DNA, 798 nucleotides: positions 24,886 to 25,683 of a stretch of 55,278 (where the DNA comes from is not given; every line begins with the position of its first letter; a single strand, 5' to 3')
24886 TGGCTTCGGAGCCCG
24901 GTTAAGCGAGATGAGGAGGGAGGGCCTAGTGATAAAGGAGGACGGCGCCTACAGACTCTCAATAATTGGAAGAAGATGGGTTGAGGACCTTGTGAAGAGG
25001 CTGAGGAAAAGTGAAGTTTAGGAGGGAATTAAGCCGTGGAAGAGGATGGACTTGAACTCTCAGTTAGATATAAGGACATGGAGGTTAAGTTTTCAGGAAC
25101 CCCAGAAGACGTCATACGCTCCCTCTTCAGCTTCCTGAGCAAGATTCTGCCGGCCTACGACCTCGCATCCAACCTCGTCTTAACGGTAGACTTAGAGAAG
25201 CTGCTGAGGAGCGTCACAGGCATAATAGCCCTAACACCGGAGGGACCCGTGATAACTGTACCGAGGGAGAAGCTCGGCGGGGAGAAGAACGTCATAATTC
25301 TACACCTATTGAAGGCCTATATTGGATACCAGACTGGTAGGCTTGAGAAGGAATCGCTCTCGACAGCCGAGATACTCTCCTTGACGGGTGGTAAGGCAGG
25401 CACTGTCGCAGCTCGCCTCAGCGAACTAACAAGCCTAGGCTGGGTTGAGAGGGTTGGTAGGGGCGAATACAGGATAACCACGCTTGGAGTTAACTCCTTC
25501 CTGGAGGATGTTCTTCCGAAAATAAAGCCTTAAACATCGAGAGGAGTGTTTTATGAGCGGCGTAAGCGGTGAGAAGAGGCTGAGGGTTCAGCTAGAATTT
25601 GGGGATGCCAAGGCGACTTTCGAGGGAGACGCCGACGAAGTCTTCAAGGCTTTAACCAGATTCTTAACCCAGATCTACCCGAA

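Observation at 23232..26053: Candidate undescribed system: four paralogous two-module wHTH proteins plus a divergent wHTH protein around a repeat-bearing promoter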

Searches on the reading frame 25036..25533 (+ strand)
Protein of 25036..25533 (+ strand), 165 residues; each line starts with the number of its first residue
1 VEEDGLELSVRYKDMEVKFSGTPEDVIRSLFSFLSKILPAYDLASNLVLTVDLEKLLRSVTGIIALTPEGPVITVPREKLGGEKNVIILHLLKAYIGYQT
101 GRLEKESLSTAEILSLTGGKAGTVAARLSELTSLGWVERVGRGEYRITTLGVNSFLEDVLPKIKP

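Call 3: search_protein_families(library=pfam, proteins=[window:25036-25533:+], max_evalue=10)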
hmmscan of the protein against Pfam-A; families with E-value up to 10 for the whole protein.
window:25036-25533:+ (165 aa): 8 families
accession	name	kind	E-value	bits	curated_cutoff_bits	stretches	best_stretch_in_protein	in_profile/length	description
PF25213.1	HVO_A0261_N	-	0.00018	21.7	35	1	102-151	19-67/86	HVO_A0261 N-terminal domain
PF22168.2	DIP2311-like_C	-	0.0042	17.8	27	1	107-144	19-56/63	Transcriptional regulator DIP2311-like, C-terminal domain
PF13338.12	AbiEi_4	-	0.063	13.8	25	1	127-148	28-49/49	Transcriptional regulator, AbiEi antitoxin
PF12802.13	MarR_2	-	0.075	13.6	27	1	103-140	17-53/61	MarR family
PF09929.15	DUF2161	-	0.11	13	27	1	129-152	93-116/118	Putative PD-(D/E)XK phosphodiesterase (DUF2161)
PF09339.16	HTH_IclR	-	0.11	12.7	22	1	106-140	17-51/52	IclR helix-turn-helix domain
PF14338.12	Mrr_N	-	0.19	12.4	29.5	1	128-152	58-82/87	Mrr N-terminal domain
PF23080.1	DUF7046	-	0.25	11.6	27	1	8-58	81-133/172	Domain of unknown function (DUF7046)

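Call 4: search_protein_families(library=ncbifam, proteins=[window:25036-25533:+], max_evalue=10)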
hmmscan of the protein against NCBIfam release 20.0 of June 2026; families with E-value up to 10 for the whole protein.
window:25036-25533:+ (165 aa): 0 families

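Call 21: search_solved_structures(query=A3, max_evalue=10, show_alignments=3)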
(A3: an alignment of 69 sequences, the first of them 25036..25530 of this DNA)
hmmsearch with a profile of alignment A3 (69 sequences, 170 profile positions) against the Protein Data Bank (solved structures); distinct sequences matched with E-value up to 10: 26.
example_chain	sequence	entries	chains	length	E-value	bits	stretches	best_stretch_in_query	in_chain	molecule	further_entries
4o5v_A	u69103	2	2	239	0.0003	23.9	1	108-167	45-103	Iron-dependent transcription repressor related protein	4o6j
1ft9_A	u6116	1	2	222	0.0027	20.7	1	110-151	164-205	CARBON MONOXIDE OXIDATION SYSTEM TRANSCRIPTION REGULATOR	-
2eky_A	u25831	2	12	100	0.031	17.3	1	7-52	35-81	UPF0045 protein MJ1052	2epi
6j0e_A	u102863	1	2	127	0.047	16.7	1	110-147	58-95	Arsenic responsive repressor ArsR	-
8pvt_A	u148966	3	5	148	0.058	16.4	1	105-164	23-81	Iron dependent repressor, putative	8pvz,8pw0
5zr4_A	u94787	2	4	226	0.12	15.4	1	105-158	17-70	Metal-dependent transcriptional regulator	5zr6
3fms_A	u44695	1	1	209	0.12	15.3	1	92-165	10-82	Transcriptional regulator, GntR family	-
3sxy_A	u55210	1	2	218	0.14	15.2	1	92-165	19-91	Transcriptional regulator, GntR family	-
3r4k_A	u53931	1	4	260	0.15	15.1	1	107-149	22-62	Transcriptional regulator, IclR family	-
5k1y_C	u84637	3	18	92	0.28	14.2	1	88-166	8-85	AspA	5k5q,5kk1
7ets_A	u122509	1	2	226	0.29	14.2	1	107-145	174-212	Crp/Fnr family transcriptional regulator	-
8ylh_A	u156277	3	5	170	0.3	14.1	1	109-144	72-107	Regulatory protein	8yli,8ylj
4rs8_A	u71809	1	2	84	0.32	14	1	95-166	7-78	AspA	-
7kki_A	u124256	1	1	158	0.34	13.9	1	108-152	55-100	Transcriptional regulator, MarR family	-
5k5o_A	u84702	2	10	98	0.34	13.9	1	88-166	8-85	AspA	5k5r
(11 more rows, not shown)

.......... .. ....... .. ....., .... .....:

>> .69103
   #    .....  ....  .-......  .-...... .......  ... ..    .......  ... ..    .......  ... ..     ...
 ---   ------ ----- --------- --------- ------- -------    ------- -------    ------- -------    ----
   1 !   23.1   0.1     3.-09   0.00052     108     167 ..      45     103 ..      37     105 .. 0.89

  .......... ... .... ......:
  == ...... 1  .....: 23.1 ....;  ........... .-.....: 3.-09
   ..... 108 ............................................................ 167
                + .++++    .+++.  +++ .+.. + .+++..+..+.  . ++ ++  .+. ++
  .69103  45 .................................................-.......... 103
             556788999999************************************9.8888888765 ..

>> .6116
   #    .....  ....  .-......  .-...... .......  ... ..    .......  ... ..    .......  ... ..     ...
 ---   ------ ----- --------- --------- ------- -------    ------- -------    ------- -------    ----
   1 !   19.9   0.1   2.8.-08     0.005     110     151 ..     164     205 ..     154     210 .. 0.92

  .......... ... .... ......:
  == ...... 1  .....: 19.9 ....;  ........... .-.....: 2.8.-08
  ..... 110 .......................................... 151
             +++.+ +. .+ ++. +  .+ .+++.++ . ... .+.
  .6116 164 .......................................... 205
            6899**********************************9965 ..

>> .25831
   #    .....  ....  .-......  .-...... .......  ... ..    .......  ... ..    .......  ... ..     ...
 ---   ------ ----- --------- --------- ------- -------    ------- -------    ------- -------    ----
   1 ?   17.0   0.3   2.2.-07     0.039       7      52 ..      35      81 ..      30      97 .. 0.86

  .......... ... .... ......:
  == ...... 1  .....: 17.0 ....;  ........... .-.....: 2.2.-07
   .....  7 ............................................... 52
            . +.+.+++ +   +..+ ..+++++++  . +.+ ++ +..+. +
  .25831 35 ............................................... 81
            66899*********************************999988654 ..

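Call 31: predict_structure(alignment_id=A4)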
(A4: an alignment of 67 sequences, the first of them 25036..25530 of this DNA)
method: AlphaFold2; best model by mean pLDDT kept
length: 165 residues; sequences in the alignment: 67
mean_pLDDT: 86.3   pTM: 0.67
mean pLDDT of the five models: 86.3, 85.7, 84.1, 82.2, 81.8
residues with pLDDT >= 90: 61; 70-90: 92; 50-70: 11; < 50: 1
segments of 3 or more residues with pLDDT < 50: none
pLDDT, mean of each block of 10 residues (from residue 1): 74 85 89 83 64 85 86 87 92 93 92 91 93 92 90 89 76
secondary structure, 60 per line:
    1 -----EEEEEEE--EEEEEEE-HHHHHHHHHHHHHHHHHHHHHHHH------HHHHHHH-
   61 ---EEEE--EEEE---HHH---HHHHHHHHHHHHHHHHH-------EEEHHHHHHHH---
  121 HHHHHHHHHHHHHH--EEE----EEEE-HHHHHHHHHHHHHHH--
elements in order: E6-12 E15-21 H23-46 H53-59 E64-67 E70-73 H83-99 E107-109 H110-117 H121-134 E137-139 E144-147 H149-163
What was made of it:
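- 25036..25533 (+): P3, 165 aa (GTG start). The best-conserved paralog. AlphaFold2 mean pLDDT is 86: hairpin 6-21, helices 23-46 and 53-59, hairpin 64-73, wH 83-147, C-terminal helix 149-163 (call 31).
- On Kite/kleisin (ScpB/ScpA, MukE/MukF, Nse1-3/Nse4): The P proteins have a single wH (call 31).
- Checked: The predicted N-domain of the paralogs is hairpin-helix-helix-hairpin (call 31), with no ubiquitin-like match.
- The P proteins have a single wH, not the tandem wH of kite or ESCRT-II subunits (call 31). AlphaFold2 gives hairpin, long helix, short helix, hairpin rather than a five-stranded β-grasp (call 31).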

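Call 33: fold_search(model_id=the predicted structure, library=pdb)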
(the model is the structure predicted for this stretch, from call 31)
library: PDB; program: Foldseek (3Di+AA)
matches with E <= 10: 1642; with E <= 0.001: 0
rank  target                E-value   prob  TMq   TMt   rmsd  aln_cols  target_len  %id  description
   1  3i54_B                4.4e-03  0.87  0.22  0.17  16.2       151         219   15  Crystal structure of MtbCRP in complex with cAMP (released 2009-09-08)
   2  4rs8_A                7.1e-03  1.00  0.33  0.61   3.5        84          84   24  Apo structure of novel pNOB8 plasmid centromere binding protein (released 2015-09-16)
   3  3i59_A                7.1e-03  0.84  0.23  0.18  16.1       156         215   15  Crystal structure of MtbCRP in complex with N6-cAMP (released 2009-09-08)
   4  4ev0_D                7.5e-03  0.99  0.34  0.27  18.5       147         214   20  Crystal Structure of Thermus thermophilus Catabolite Activator Protein (released 2012-06-20)
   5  2hkx_A                8.0e-03  0.72  0.26  0.20  16.3       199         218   14  Structure of CooA mutant (N127L/S128L) from Carboxydothermus hydrogenoformans (released 2007-03-06)
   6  3r6s_A                1.1e-02  0.80  0.23  0.17  15.8       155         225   12  Crystal structure of GlxR transcription factor from Corynebacterium glutamicum with cAMP (released 2012-03-28)
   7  3h3u_A                1.1e-02  0.77  0.24  0.19  16.2       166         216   15  Crystal structure of CRP (cAMP receptor Protein) from Mycobacterium tuberculosis (released 2010-02-02)
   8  6uvu_A                1.2e-02  1.00  0.32  0.45   4.7        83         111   23  Crystal structure of the AntR antimony-specific transcriptional repressor (released 2020-11-04)
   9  6pco_B                1.3e-02  1.00  0.36  0.43  10.8       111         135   18  Mechanism for regulation of DNA binding of Bordetella bronchiseptica BpsR by 6-hydroxynicotinic acid (released 2019-11-06)
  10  3i54_D                1.4e-02  0.75  0.23  0.17  16.0       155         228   14  Crystal structure of MtbCRP in complex with cAMP (released 2009-09-08)
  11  3vb2_B                1.5e-02  1.00  0.38  0.45  14.8       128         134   18  Crystal Structure of the Reduced Form of MarR from E.coli (released 2013-01-30)
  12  1tw2_B                1.5e-02  1.00  0.30  0.16   6.0        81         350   15  Crystal structure of Carminomycin-4-O-methyltransferase (DnrK) in complex with S-adenosyl-L-homocystein (SAH) and 4-me (released 2004-09-14)
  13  8ylg_B                1.6e-02  1.00  0.36  0.37  10.1       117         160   14  Crystal structure of Burkholderia thailandensis MftR in complex with operator DNA (released 2024-11-13)
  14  6uvu_B                1.6e-02  0.99  0.32  0.45  10.1       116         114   18  Crystal structure of the AntR antimony-specific transcriptional repressor (released 2020-11-04)
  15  7clf_A                1.6e-02  0.98  0.28  0.15  10.6       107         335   10  PigF with SAH (released 2021-07-28)
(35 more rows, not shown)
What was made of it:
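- Closest known: Csa3/CasR. Different: Alignment to Crp-family structures is poor (rmsd about 16 Å, call 33).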

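Call 40: search_protein_families(library=pfam, alignment_id=A4, max_evalue=1)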
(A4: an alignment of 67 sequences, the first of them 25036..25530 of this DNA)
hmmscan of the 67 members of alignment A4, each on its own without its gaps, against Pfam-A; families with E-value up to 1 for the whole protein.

A. member 1, window:25036-25530:+ (165 aa): 8 families
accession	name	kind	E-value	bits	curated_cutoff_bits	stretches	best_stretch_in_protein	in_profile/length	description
PF25213.1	HVO_A0261_N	-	0.00018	21.7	35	1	102-151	19-67/86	HVO_A0261 N-terminal domain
PF22168.2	DIP2311-like_C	-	0.0042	17.8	27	1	107-144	19-56/63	Transcriptional regulator DIP2311-like, C-terminal domain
PF13338.12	AbiEi_4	-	0.063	13.8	25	1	127-148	28-49/49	Transcriptional regulator, AbiEi antitoxin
PF12802.13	MarR_2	-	0.075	13.6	27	1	103-140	17-53/61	MarR family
PF09929.15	DUF2161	-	0.11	13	27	1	129-152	93-116/118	Putative PD-(D/E)XK phosphodiesterase (DUF2161)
PF09339.16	HTH_IclR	-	0.11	12.7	22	1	106-140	17-51/52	IclR helix-turn-helix domain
PF14338.12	Mrr_N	-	0.19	12.4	29.5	1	128-152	58-82/87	Mrr N-terminal domain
PF23080.1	DUF7046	-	0.25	11.6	27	1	8-58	81-133/172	Domain of unknown function (DUF7046)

B. families by the number of members that match (of 67 scanned): 46 families (the first 25 are shown)
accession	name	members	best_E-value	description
PF25213.1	HVO_A0261_N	62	7.2e-08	HVO_A0261 N-terminal domain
PF22168.2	DIP2311-like_C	50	3.5e-06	Transcriptional regulator DIP2311-like, C-terminal domain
PF13338.12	AbiEi_4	45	3.2e-05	Transcriptional regulator, AbiEi antitoxin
PF12802.13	MarR_2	35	7.4e-05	MarR family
PF13412.12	HTH_24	27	3.4e-05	Winged helix-turn-helix DNA-binding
PF14338.12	Mrr_N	26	0.0035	Mrr N-terminal domain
PF09929.15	DUF2161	25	0.058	Putative PD-(D/E)XK phosphodiesterase (DUF2161)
PF09339.16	HTH_IclR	19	0.0014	IclR helix-turn-helix domain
PF13545.12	HTH_Crp_2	16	0.00055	Crp-like helix-turn-helix domain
PF01978.25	TrmB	16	0.0081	Sugar-specific transcriptional regulator TrmB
PF13463.12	HTH_27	15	0.0076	Winged helix DNA-binding domain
PF12840.13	HTH_20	14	0.0046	Helix-turn-helix domain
PF01022.26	HTH_5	13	2.4e-05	Bacterial regulatory protein, arsR family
PF14394.12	DUF4423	11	0.0024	Domain of unknown function (DUF4423)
PF01047.28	MarR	9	0.0028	MarR family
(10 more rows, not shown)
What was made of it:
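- On Winged helix-turn-helix DNA-binding domain (MarR/ArsR/PadR-like superfamily): HVO_A0261_N is matched by 62 of 67 family members, all below its cut-off (call 40).
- Weak but consistent Pfam wHTH hits occur in 62 of 67 family members (call 40). Nine of 67 members give weak SMC_Nse1 hits (best E 0.021, call 40).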

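Call 43: search_protein_families(library=padloc, proteins=[window:25036-25533:+], max_evalue=1)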
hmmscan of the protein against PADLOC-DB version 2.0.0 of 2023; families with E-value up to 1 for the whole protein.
window:25036-25533:+ (165 aa): 9 families
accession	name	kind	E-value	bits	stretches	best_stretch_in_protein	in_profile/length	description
PDLC01879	CARF3--CARF_TM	-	6.2e-05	20.7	1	95-151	168-213/222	-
PDLC02267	AbiEi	-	0.0011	16.4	1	104-150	17-63/252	AbiEi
PDLC01438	Csa3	-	0.0021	16.1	1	69-160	143-214/305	"CAS-I,CAS-II,CAS-III,CAS-IV,CAS-V,CAS-VI; associated_signaling"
PDLC02271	AbiEi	-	0.01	13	1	112-151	31-67/263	AbiEi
PDLC02244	AbiEi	-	0.014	12.7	1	120-157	28-65/292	AbiEi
PDLC02235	AbiEi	-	0.021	12.4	1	103-149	18-64/240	AbiEi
PDLC01044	Csa3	-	0.027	12.4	1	103-151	145-190/194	Type I-A associated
PDLC01850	CARF3--CARF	-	0.027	12.3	1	104-152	156-205/209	-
PDLC02226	AbiEi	-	0.05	11.4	1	96-146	7-56/202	AbiEi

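Call 44: search_protein_families(library=phrogs, proteins=[window:25036-25533:+], max_evalue=1)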
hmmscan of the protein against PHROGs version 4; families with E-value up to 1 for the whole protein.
window:25036-25533:+ (165 aa): 8 families
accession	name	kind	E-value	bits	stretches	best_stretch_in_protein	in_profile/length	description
phrog_2440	-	transcription regulation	0.00016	22.6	1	109-152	45-92/126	transcriptional regulator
phrog_1123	-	unknown function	0.0019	19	1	104-148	43-87/112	-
phrog_31115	-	DNA, RNA and nucleotide metabolism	0.092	14.1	1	108-147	76-115/121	replication initiation protein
phrog_678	-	DNA, RNA and nucleotide metabolism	0.12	12.9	1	107-148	85-126/346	replication initiation O-like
phrog_8117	-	unknown function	0.18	12.3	1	111-146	35-70/166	-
phrog_1687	-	transcription regulation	0.24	12.3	1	106-142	15-51/162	MarR family transcrition regulator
phrog_4278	-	unknown function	0.4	11.5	1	120-156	65-105/127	-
phrog_8102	-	DNA, RNA and nucleotide metabolism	0.41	10.7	1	83-144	34-95/337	replication initiation protein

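Call 94: fold_search(model_id=the predicted structure, library=viral)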
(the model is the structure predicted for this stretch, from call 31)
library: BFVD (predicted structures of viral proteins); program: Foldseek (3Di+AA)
matches with E <= 10: 1089; with E <= 0.001: 0
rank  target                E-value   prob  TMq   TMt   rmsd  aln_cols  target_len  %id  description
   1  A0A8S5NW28            1.7e-03  1.00  0.37  0.61   6.4       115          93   13  Z DNA-binding protein [Siphoviridae sp. ctTnV63]
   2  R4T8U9                2.9e-03  0.98  0.31  0.21  19.3       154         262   14  Uncharacterized protein [Haloarcula hispanica tailed virus 1]
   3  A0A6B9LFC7            3.5e-03  1.00  0.32  0.51  11.3       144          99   14  Uncharacterized protein [Mycobacterium phage Onyinye]
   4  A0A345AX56            3.9e-03  0.97  0.34  0.29  15.9       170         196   14  (no name in the UniProt tables at hand)
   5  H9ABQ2                4.6e-03  1.00  0.34  0.42   3.9        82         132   23  ORF1 [Halogeometricum pleomorphic virus 1]
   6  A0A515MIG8            6.2e-03  0.99  0.31  0.29  16.6       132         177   17  HTH marR-type domain-containing protein [Gordonia phage SheckWes]
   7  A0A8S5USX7            8.3e-03  0.99  0.38  0.26   7.2       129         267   15  Winged helix-turn-helix DNA-binding protein [Siphoviridae sp. ctEZK6]
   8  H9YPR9                9.3e-03  1.00  0.37  0.75   7.7        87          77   21  (no name in the UniProt tables at hand)
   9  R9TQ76                1.1e-02  1.00  0.38  0.76   3.5        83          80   20  Uncharacterized protein [Halorubrum virus CGphi46]
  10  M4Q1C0                1.1e-02  0.98  0.33  0.34   7.0       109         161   19  (no name in the UniProt tables at hand)
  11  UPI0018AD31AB         1.1e-02  1.00  0.34  0.55   3.9        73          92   25  (no name look-up for this kind of identifier)
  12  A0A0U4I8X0            1.1e-02  0.99  0.29  0.53  10.8       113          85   18  (no name in the UniProt tables at hand)
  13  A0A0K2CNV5            1.1e-02  0.97  0.33  0.17  14.8       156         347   16  Putative replicon initiation protein [Brevibacillus phage SecTim467]
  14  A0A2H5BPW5            1.2e-02  1.00  0.27  0.59   7.1        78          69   19  Dam-replacing protein HTH domain-containing protein [Vibrio phage Vp_R1]
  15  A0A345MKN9            1.2e-02  1.00  0.35  0.36   6.2       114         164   16  (no name in the UniProt tables at hand)
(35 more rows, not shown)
